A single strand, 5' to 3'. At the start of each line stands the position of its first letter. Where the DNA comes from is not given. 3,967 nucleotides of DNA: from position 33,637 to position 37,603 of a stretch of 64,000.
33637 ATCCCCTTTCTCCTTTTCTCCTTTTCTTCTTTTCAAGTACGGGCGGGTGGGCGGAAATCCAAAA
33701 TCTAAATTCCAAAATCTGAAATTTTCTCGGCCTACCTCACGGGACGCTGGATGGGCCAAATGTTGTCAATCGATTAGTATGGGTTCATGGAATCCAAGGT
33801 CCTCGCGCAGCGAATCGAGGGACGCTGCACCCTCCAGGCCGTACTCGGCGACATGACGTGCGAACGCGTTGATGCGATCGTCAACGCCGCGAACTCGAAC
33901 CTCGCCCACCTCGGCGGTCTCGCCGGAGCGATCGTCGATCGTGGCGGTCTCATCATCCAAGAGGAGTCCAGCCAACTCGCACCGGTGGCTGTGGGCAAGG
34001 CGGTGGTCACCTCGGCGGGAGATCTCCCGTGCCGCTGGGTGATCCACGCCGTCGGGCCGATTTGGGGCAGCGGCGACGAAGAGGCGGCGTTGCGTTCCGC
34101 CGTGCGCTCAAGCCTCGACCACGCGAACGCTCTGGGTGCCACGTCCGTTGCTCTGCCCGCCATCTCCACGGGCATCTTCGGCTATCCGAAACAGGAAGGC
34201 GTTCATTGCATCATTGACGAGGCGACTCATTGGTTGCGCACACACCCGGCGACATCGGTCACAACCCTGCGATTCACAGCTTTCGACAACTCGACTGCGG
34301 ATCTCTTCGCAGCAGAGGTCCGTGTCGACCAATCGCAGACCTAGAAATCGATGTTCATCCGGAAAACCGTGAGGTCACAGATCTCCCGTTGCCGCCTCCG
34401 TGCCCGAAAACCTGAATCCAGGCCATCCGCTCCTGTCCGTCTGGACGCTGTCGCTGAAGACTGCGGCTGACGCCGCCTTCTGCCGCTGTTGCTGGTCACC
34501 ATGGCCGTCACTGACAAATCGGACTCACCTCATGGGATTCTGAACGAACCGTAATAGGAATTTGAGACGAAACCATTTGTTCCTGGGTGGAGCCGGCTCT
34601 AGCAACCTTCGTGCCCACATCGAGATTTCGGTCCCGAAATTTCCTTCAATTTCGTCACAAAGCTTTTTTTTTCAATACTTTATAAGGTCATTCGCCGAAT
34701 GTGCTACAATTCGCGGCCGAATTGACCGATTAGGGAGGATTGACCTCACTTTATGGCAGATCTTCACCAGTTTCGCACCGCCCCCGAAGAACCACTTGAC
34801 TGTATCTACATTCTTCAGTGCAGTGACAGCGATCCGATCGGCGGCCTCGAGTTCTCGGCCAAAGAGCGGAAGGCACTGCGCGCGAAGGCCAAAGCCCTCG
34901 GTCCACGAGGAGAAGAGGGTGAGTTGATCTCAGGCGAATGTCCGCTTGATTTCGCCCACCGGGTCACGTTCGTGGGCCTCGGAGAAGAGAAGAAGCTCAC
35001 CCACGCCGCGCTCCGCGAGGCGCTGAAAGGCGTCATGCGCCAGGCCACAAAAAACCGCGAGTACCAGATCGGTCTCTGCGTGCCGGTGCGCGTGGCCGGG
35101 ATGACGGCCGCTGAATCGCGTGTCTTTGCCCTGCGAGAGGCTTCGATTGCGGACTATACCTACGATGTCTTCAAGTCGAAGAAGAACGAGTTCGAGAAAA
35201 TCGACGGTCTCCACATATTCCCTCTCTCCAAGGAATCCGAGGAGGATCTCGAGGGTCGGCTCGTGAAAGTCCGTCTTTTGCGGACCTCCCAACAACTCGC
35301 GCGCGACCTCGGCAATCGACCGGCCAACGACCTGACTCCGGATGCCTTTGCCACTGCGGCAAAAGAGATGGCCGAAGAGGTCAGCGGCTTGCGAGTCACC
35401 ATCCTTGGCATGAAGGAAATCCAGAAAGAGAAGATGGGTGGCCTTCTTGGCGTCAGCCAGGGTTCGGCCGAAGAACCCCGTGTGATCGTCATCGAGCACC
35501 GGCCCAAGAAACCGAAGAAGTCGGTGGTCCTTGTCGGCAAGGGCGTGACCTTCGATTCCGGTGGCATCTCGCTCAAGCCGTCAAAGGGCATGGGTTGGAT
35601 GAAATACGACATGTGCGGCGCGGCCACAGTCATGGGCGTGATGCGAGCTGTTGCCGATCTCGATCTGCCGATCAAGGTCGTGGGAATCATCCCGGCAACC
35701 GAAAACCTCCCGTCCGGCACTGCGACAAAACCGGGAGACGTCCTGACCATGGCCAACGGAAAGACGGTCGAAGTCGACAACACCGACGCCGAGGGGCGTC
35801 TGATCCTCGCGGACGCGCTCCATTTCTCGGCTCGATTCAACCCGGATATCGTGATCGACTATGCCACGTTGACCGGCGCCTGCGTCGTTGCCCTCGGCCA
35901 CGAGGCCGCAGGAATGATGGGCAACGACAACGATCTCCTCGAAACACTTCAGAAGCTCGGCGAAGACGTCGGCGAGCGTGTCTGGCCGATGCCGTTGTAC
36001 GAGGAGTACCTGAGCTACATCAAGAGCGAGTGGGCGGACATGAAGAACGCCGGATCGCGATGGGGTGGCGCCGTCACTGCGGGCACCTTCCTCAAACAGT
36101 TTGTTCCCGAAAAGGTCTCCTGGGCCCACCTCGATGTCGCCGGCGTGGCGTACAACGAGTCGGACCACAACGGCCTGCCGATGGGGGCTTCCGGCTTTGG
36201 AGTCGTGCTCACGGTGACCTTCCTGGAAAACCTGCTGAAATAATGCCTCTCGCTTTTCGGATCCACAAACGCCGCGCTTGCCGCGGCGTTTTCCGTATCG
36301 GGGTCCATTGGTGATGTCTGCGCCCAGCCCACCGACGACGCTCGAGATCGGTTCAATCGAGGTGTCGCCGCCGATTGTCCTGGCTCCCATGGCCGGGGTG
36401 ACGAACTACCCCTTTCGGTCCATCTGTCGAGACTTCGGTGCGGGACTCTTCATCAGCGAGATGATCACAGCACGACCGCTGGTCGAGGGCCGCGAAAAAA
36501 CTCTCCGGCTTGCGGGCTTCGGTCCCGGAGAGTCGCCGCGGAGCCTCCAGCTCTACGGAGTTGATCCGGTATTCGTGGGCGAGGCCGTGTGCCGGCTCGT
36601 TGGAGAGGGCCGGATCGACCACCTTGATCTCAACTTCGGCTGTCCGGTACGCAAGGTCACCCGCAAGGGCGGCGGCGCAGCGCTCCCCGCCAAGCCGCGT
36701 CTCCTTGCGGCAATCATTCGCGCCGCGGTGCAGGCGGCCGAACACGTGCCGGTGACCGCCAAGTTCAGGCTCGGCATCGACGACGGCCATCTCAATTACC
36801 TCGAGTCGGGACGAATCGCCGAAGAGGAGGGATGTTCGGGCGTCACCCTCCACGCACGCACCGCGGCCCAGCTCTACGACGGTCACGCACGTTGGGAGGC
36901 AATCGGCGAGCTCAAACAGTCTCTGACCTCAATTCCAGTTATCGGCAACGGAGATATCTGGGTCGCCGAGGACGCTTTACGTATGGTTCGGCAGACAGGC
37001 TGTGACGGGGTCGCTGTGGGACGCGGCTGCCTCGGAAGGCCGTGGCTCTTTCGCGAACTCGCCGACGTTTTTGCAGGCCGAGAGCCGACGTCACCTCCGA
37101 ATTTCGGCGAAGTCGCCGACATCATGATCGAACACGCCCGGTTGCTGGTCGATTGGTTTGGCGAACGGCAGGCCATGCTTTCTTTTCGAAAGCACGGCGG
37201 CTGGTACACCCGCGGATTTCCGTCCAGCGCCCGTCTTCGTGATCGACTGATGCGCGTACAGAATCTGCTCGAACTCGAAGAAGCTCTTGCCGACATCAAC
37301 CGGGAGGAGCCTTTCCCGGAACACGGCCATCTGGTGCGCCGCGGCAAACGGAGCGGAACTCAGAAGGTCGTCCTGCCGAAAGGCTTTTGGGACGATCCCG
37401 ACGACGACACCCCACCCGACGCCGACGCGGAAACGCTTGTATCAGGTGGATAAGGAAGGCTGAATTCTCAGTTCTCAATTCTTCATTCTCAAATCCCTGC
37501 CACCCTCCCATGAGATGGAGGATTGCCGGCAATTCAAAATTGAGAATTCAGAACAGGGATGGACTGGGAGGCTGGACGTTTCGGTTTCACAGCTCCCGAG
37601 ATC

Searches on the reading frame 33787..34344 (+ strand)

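Call 39: search_protein_families(library=pfam, proteins=[window:33787-34344:+], max_evalue=0.01)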
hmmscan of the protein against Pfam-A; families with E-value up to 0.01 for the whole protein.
window:33787-34344:+ (185 aa): 1 family
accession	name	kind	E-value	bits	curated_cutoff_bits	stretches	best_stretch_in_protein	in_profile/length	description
PF01661.27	Macro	-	1.5e-34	118.9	22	1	32-141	1-117/118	Macro domain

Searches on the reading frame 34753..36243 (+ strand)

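Call 89: search_protein_families(library=pfam, proteins=[window:34753-36243:+], max_evalue=0.001)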
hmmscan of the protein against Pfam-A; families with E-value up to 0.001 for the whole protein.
window:34753-36243:+ (496 aa): 2 families
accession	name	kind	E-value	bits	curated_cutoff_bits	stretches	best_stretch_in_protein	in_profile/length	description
PF00883.26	Peptidase_M17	-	1.7e-124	415.6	25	1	182-486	2-308/310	Cytosol aminopeptidase family, catalytic domain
PF02789.23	Peptidase_M17_N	-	1.2e-07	32.1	23.4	1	46-144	29-129/129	Cytosol aminopeptidase family, N-terminal domain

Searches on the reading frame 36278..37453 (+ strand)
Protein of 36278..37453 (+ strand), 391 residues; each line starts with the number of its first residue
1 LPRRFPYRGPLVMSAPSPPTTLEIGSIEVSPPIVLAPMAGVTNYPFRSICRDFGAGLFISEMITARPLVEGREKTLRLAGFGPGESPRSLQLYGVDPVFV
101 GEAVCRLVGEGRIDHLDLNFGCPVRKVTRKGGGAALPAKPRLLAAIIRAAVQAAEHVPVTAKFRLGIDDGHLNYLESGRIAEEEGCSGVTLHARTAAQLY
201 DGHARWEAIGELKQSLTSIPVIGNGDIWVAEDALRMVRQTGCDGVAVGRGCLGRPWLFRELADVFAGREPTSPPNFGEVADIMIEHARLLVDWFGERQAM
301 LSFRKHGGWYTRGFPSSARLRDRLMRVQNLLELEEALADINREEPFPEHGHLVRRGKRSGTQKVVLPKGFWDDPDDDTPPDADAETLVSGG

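Call 39: search_protein_families(library=pfam, proteins=[window:36278-37453:+], max_evalue=0.01)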
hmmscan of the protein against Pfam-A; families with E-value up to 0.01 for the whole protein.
window:36278-37453:+ (391 aa): 1 family
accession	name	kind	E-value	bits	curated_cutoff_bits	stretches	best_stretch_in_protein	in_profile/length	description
PF01207.24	Dus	-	6e-85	285.5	20.4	1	35-339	2-305/311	Dihydrouridine synthase (Dus)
